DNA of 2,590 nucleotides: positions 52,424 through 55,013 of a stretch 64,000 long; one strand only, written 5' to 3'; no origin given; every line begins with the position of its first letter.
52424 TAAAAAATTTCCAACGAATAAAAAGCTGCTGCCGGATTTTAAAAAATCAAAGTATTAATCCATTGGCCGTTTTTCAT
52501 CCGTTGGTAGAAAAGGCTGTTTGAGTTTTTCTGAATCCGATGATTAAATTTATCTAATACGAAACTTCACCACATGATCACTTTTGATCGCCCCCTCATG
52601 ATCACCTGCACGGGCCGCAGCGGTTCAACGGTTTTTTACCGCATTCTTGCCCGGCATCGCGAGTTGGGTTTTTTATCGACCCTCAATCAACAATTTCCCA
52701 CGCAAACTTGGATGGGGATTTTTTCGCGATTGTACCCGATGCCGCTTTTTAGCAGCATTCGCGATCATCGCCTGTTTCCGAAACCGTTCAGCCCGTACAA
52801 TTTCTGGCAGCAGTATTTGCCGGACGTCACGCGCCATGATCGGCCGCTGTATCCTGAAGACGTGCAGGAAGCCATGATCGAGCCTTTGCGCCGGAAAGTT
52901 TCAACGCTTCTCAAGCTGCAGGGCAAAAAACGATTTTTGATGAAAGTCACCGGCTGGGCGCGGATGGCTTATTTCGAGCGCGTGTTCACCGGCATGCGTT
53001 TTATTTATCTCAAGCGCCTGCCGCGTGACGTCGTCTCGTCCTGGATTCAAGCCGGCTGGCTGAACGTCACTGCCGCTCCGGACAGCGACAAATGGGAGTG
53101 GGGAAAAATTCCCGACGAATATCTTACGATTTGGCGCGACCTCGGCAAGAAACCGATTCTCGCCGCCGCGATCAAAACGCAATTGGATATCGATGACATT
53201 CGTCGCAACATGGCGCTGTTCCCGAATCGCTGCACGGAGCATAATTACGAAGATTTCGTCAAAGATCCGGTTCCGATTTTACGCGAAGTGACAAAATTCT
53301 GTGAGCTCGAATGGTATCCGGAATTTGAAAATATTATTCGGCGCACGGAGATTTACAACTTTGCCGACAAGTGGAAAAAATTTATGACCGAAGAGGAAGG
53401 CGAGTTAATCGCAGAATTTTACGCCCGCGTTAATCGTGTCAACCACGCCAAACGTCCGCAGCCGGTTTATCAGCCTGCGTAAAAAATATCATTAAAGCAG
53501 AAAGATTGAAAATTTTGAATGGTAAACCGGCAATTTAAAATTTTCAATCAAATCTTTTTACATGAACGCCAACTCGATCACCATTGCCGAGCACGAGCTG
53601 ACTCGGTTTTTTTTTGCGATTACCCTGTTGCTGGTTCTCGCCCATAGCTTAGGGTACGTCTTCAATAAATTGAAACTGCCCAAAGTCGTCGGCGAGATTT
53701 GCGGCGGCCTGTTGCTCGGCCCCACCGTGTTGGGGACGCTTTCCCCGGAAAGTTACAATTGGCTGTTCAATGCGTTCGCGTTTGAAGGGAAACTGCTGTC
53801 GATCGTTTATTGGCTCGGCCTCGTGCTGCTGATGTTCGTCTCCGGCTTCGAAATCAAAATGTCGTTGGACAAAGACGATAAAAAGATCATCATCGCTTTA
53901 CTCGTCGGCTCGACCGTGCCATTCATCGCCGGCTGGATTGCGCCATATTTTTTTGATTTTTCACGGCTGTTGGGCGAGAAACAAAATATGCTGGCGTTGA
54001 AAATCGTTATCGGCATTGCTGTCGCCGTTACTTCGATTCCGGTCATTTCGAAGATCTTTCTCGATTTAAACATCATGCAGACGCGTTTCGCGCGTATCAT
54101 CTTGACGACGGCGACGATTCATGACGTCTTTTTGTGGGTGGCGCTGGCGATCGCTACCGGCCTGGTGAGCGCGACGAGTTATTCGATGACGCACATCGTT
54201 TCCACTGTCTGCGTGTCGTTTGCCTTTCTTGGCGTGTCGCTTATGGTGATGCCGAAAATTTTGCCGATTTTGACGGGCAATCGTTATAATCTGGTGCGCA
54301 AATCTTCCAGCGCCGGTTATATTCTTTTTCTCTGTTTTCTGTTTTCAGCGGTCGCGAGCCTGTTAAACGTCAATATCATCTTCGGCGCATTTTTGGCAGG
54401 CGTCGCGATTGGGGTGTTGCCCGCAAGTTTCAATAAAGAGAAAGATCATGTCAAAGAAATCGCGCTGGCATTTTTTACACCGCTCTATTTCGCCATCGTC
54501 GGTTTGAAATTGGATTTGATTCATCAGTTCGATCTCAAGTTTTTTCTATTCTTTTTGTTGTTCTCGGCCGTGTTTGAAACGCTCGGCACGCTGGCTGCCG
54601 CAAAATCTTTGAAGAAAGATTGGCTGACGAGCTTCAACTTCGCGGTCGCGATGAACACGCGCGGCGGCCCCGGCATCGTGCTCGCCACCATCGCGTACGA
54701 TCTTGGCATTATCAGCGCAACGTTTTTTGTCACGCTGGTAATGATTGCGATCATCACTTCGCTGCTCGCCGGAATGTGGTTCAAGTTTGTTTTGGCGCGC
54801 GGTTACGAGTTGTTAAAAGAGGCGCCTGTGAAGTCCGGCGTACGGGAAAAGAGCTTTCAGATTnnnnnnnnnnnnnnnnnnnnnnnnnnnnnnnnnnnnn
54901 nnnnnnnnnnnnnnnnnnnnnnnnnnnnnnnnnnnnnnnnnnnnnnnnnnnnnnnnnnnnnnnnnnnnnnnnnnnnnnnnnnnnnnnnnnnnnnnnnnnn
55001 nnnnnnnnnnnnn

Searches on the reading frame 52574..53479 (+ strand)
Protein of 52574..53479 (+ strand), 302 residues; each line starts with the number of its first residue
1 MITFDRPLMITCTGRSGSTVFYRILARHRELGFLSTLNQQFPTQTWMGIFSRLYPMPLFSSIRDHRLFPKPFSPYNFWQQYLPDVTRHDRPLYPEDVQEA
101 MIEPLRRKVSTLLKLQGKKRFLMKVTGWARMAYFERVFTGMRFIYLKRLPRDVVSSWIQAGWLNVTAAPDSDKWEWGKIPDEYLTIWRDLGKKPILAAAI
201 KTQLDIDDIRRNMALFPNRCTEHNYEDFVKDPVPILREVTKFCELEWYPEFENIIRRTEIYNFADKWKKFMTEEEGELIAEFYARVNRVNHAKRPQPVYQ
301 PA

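Call 5: search_protein_families(library=pfam, proteins=[window:52574-53479:+], max_evalue=0.001)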
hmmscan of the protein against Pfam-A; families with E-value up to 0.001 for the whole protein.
window:52574-53479:+ (302 aa): 2 families
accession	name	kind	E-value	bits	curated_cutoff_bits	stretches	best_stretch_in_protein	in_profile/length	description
PF13469.12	Sulfotransfer_3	-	3.9e-13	50.6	27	1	7-248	1-215/216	Sulfotransferase family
PF00685.33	Sulfotransfer_1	-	0.00031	20.7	22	0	141-259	91-196/255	Sulfotransferase domain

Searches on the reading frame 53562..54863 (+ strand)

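Call 5: search_protein_families(library=pfam, proteins=[window:53562-54863:+], max_evalue=0.001)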
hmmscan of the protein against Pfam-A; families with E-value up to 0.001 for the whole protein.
window:53562-54863:+ (434 aa): 1 family
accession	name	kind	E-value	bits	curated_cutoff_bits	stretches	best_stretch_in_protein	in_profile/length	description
PF00999.27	Na_H_Exchanger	-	7.8e-46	157.1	26.2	1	26-412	3-374/375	Sodium/hydrogen exchanger, transmembrane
